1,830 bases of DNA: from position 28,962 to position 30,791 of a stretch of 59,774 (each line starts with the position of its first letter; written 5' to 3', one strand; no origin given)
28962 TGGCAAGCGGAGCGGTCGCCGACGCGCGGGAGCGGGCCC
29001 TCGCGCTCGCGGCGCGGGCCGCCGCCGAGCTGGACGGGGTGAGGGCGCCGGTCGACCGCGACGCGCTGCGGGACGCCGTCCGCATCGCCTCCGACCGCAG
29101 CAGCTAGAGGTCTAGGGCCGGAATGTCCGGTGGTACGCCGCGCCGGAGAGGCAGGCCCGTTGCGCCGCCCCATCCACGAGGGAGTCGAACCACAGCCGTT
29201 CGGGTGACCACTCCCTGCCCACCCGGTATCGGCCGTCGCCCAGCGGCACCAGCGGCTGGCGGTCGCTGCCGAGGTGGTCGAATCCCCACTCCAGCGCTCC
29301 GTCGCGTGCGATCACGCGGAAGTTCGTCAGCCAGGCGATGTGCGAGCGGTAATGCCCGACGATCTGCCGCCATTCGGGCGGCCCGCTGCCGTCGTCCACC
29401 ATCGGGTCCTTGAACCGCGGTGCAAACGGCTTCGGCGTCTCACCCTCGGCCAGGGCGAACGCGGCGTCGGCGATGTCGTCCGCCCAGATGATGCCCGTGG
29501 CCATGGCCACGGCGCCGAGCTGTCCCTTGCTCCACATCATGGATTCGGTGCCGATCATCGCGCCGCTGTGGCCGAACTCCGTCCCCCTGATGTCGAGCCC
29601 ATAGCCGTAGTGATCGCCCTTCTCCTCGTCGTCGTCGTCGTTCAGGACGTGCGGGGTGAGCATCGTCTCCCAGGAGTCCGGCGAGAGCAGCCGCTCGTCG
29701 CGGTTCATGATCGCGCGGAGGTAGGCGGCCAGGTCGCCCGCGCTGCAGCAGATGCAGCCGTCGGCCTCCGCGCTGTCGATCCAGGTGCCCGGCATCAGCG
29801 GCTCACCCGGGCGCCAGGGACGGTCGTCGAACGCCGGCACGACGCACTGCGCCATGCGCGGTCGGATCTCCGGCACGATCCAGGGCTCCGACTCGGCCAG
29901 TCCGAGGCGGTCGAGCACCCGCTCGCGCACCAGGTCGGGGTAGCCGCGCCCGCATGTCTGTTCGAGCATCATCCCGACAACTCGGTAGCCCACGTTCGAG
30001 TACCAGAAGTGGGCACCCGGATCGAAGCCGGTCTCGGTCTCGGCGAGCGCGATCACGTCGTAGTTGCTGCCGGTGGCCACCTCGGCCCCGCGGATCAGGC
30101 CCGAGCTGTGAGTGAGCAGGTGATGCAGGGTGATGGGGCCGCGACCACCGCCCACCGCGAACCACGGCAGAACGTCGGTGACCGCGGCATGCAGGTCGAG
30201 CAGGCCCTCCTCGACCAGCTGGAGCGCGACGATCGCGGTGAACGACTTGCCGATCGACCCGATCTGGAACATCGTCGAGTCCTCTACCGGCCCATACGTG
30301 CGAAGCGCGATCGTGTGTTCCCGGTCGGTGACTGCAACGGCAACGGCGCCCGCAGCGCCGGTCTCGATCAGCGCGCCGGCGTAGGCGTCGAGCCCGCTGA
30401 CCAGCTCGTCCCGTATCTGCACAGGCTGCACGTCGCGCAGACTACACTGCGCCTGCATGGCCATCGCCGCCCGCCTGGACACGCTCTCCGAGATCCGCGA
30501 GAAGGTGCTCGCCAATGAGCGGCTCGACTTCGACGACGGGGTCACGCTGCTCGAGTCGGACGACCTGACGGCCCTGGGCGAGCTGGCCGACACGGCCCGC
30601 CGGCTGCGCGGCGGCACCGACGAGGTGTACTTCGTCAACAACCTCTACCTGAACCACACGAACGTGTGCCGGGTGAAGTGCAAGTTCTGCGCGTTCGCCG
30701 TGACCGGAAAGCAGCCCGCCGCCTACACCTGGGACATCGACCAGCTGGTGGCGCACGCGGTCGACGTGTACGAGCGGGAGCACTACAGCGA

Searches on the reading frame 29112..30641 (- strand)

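Call 72: search_protein_families(library=pfam, proteins=[window:29112-30641:-], max_evalue=0.0001)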
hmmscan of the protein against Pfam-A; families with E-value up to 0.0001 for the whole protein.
window:29112-30641:- (509 aa): 1 family
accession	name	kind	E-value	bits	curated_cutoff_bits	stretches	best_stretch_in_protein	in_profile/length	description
PF00144.29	Beta-lactamase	-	3.2e-49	168.3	27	1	87-388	4-316/329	Beta-lactamase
